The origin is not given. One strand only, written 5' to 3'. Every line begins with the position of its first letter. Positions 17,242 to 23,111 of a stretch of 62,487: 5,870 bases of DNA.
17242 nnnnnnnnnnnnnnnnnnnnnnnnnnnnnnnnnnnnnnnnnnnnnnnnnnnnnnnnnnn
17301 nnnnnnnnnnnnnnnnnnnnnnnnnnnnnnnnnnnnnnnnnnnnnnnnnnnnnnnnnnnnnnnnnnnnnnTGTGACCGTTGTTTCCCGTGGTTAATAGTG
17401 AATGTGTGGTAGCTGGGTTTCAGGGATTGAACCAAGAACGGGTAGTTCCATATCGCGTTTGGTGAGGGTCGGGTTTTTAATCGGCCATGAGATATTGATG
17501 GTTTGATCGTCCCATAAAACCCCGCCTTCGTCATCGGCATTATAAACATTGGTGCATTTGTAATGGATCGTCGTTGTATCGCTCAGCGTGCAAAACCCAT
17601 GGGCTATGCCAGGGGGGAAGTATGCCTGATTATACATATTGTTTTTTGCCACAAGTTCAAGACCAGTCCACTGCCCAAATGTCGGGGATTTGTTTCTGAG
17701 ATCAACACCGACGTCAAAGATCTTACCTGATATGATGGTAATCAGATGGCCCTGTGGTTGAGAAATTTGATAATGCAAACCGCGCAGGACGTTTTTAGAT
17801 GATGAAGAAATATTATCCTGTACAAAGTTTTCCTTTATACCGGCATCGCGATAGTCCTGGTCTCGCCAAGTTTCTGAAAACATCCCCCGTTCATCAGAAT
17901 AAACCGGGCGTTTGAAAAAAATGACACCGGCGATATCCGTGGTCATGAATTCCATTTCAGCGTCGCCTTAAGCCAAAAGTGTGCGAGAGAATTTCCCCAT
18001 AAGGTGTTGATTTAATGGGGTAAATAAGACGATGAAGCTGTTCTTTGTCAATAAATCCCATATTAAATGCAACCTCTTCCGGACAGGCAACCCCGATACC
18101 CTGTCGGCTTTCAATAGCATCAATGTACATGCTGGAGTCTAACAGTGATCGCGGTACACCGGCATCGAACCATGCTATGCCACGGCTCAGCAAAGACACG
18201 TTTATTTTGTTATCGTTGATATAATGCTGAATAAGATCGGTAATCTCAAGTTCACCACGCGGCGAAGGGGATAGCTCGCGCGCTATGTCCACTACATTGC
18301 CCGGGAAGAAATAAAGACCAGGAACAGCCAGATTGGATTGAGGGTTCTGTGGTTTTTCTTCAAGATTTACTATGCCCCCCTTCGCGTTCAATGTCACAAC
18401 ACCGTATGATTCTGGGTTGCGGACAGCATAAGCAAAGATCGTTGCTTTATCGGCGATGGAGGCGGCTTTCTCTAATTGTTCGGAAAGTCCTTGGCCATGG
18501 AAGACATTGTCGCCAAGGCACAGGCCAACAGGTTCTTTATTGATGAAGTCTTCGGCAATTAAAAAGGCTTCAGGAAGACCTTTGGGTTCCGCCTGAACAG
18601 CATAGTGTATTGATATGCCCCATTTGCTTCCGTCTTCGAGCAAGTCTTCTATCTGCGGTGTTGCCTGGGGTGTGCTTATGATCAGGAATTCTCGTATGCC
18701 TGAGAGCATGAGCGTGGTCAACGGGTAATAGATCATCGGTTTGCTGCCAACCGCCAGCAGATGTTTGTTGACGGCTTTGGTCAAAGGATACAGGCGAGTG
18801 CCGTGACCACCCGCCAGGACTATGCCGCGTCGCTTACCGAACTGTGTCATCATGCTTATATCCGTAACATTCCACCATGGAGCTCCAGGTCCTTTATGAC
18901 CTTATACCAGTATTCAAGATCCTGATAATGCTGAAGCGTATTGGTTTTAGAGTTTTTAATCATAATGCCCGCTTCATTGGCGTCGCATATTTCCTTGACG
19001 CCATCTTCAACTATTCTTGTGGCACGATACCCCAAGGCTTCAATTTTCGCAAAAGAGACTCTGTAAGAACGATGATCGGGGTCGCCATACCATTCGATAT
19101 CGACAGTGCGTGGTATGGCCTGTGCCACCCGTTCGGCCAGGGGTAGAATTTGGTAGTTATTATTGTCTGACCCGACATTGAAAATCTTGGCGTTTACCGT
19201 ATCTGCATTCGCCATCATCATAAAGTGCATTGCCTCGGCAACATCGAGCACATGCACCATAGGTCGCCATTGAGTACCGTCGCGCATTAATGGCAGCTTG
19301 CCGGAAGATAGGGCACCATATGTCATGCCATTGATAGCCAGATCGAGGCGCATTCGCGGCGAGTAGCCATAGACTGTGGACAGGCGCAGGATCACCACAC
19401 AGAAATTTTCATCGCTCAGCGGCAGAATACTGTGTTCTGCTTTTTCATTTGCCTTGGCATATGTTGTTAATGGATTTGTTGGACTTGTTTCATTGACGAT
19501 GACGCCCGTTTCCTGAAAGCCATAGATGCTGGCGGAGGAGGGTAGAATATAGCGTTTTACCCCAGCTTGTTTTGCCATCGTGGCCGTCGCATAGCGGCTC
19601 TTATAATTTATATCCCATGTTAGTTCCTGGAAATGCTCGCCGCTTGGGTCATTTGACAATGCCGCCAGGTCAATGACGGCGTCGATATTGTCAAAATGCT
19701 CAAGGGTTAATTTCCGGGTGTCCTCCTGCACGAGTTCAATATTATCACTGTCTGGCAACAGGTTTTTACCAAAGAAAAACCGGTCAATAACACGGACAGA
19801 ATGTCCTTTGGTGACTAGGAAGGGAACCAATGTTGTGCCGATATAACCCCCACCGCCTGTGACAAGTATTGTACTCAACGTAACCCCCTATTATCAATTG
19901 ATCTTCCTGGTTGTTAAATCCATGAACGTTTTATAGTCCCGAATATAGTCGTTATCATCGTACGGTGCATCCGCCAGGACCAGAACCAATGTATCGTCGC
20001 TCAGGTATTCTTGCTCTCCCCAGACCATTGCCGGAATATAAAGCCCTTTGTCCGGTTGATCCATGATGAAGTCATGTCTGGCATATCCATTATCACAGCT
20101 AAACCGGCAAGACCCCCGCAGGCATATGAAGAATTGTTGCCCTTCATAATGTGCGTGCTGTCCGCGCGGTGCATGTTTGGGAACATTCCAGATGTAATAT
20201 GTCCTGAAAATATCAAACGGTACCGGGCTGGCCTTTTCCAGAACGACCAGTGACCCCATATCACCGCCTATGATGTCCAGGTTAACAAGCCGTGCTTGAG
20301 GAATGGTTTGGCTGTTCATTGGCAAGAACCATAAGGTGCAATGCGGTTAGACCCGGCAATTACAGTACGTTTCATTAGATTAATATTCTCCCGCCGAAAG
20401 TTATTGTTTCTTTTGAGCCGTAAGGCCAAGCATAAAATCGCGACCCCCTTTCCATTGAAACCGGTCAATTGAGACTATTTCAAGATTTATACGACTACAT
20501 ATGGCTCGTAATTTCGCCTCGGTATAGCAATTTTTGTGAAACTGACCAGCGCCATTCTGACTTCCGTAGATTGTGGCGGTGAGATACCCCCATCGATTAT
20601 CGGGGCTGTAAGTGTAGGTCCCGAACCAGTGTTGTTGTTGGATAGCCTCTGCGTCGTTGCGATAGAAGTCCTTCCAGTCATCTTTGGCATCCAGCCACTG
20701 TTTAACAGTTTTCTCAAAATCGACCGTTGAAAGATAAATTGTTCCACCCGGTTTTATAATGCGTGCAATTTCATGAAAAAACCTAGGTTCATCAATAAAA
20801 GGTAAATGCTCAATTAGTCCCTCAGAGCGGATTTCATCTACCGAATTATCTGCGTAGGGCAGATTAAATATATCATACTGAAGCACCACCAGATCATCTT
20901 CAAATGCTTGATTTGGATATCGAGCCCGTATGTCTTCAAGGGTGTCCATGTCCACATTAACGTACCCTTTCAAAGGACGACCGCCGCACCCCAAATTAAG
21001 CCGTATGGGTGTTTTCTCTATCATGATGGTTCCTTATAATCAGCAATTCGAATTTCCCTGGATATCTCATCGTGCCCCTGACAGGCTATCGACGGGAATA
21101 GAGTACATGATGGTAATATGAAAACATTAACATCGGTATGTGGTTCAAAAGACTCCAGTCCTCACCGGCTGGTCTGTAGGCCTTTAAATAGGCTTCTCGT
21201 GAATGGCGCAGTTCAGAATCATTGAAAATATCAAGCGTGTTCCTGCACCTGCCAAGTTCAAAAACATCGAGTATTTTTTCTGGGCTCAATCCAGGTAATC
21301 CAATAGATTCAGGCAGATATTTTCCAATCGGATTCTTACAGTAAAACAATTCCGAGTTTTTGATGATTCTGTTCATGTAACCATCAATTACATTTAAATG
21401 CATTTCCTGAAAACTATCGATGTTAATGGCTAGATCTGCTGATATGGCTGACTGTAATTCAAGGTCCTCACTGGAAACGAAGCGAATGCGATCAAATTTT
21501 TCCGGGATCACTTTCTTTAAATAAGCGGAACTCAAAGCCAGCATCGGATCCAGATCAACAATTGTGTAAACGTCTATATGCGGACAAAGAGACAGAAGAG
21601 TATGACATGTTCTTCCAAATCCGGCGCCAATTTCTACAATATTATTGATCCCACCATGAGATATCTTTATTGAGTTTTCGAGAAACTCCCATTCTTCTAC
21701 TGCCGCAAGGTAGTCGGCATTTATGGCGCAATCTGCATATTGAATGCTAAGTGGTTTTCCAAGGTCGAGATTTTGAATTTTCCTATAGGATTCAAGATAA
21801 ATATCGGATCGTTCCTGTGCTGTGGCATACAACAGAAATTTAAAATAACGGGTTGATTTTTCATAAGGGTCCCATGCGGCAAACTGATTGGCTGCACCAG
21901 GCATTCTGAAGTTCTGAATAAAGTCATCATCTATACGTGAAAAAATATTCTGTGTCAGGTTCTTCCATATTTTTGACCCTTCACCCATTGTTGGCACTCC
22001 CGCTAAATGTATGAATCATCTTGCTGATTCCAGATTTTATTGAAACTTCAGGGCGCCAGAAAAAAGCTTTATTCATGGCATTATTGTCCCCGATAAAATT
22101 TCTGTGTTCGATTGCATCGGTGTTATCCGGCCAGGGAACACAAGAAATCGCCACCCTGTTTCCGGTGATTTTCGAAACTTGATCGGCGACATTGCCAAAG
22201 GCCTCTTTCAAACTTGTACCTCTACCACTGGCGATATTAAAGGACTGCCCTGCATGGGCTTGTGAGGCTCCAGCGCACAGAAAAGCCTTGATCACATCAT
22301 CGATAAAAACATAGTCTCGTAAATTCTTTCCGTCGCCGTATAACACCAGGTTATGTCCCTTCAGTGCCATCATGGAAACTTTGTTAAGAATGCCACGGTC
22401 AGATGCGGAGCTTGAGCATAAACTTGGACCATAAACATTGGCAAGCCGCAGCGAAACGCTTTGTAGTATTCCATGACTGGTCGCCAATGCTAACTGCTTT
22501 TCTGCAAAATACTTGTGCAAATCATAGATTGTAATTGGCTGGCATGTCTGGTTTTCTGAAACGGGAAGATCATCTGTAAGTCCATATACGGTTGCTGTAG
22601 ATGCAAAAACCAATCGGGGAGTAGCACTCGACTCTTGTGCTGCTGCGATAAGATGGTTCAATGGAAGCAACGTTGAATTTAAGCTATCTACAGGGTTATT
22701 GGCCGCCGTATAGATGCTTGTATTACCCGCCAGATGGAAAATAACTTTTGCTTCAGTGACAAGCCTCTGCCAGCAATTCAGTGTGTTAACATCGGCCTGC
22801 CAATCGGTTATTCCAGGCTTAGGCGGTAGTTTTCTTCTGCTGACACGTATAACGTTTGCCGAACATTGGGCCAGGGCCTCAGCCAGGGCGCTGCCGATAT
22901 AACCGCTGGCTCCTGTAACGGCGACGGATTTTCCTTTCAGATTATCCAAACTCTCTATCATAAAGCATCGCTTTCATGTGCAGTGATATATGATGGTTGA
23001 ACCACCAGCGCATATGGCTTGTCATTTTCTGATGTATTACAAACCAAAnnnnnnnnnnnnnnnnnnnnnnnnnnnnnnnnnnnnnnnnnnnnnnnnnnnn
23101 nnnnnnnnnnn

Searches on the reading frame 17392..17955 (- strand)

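Call 45: search_protein_families(library=pfam, proteins=[window:17392-17955:-], max_evalue=0.00001)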
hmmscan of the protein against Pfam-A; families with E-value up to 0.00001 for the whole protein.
window:17392-17955:- (187 aa): 1 family
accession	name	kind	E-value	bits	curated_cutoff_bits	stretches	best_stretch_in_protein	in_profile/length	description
PF00908.23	dTDP_sugar_isom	-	2.9e-59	200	27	1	6-174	2-166/168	dTDP-4-dehydrorhamnose 3,5-epimerase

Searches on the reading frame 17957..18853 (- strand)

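Call 45: search_protein_families(library=pfam, proteins=[window:17957-18853:-], max_evalue=0.00001)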
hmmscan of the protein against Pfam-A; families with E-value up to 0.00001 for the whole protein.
window:17957-18853:- (298 aa): 2 families
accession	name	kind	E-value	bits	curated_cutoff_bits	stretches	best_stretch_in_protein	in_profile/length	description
PF00483.29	NTP_transferase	-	5.8e-64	216.4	21.2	1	10-244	2-242/245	Nucleotidyl transferase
PF12804.13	NTP_transf_3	-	1.6e-06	28.9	27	1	10-138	1-118/160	MobA-like NTP transferase domain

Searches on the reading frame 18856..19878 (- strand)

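Call 45: search_protein_families(library=pfam, proteins=[window:18856-19878:-], max_evalue=0.00001)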
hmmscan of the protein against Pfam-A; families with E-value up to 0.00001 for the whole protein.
window:18856-19878:- (340 aa): 5 families
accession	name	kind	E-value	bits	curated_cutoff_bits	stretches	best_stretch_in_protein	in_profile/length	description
PF01370.27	Epimerase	-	1e-37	130.3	20.9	1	4-236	1-240/240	NAD dependent epimerase/dehydratase family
PF16363.11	GDP_Man_Dehyd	-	5.6e-16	59.3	27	1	5-235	1-255/332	GDP-mannose 4,6 dehydratase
PF04321.23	RmlD_sub_bind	-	2.6e-11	43.6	27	1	3-175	2-157/287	RmlD substrate binding domain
PF01073.25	3Beta_HSD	-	5.1e-11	42.5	22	1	5-180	1-192/280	3-beta hydroxysteroid dehydrogenase/isomerase family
PF13460.12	NAD_binding_10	-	3.6e-07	30.7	27.2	1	8-151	1-131/184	NAD(P)H-binding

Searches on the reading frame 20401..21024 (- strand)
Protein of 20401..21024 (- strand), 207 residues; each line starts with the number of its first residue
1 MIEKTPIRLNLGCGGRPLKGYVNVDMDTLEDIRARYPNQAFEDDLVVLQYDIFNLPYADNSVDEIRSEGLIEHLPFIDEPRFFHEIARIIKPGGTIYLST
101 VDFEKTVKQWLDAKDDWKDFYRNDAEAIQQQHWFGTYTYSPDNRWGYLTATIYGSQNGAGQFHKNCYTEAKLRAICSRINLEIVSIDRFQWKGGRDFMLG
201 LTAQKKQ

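Call 45: search_protein_families(library=pfam, proteins=[window:20401-21024:-], max_evalue=0.00001)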
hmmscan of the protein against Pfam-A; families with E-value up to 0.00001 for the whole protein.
window:20401-21024:- (207 aa): 3 families
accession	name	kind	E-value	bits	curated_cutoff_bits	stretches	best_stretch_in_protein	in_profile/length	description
PF08241.18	Methyltransf_11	-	1.8e-10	41.8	21.2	1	23-97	23-94/95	Methyltransferase domain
PF13649.12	Methyltransf_25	-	1.3e-06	29.4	27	1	25-94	30-97/97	Methyltransferase domain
PF13847.12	Methyltransf_31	-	1.3e-06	28.5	27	1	28-116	40-136/145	Methyltransferase domain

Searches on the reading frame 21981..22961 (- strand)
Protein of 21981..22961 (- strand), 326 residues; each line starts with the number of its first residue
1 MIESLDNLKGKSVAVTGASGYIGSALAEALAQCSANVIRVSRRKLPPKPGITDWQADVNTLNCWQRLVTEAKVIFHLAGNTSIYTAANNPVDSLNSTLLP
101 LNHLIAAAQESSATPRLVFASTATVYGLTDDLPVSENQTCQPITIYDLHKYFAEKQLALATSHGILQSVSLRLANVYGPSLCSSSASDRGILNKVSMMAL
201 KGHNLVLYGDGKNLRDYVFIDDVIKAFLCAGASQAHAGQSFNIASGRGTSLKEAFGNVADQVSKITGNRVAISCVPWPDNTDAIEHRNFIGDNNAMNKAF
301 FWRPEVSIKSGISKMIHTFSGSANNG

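Call 81: search_protein_families(library=pfam, proteins=[window:21981-22961:-], max_evalue=0.00001)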
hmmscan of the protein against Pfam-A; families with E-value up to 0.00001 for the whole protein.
window:21981-22961:- (326 aa): 5 families
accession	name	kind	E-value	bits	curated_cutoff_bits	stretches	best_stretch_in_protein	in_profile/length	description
PF01370.27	Epimerase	-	1.8e-41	142.6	20.9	1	13-244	1-240/240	NAD dependent epimerase/dehydratase family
PF16363.11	GDP_Man_Dehyd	-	3.6e-31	109.3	27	1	15-315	2-332/332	GDP-mannose 4,6 dehydratase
PF01073.25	3Beta_HSD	-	9.5e-12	45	22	1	14-231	1-229/280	3-beta hydroxysteroid dehydrogenase/isomerase family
PF04321.23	RmlD_sub_bind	-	6.7e-09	35.7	27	1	13-178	3-153/287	RmlD substrate binding domain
PF07993.18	NAD_binding_4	-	2.1e-07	30.8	20.1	0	64-226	82-257/258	Male sterility protein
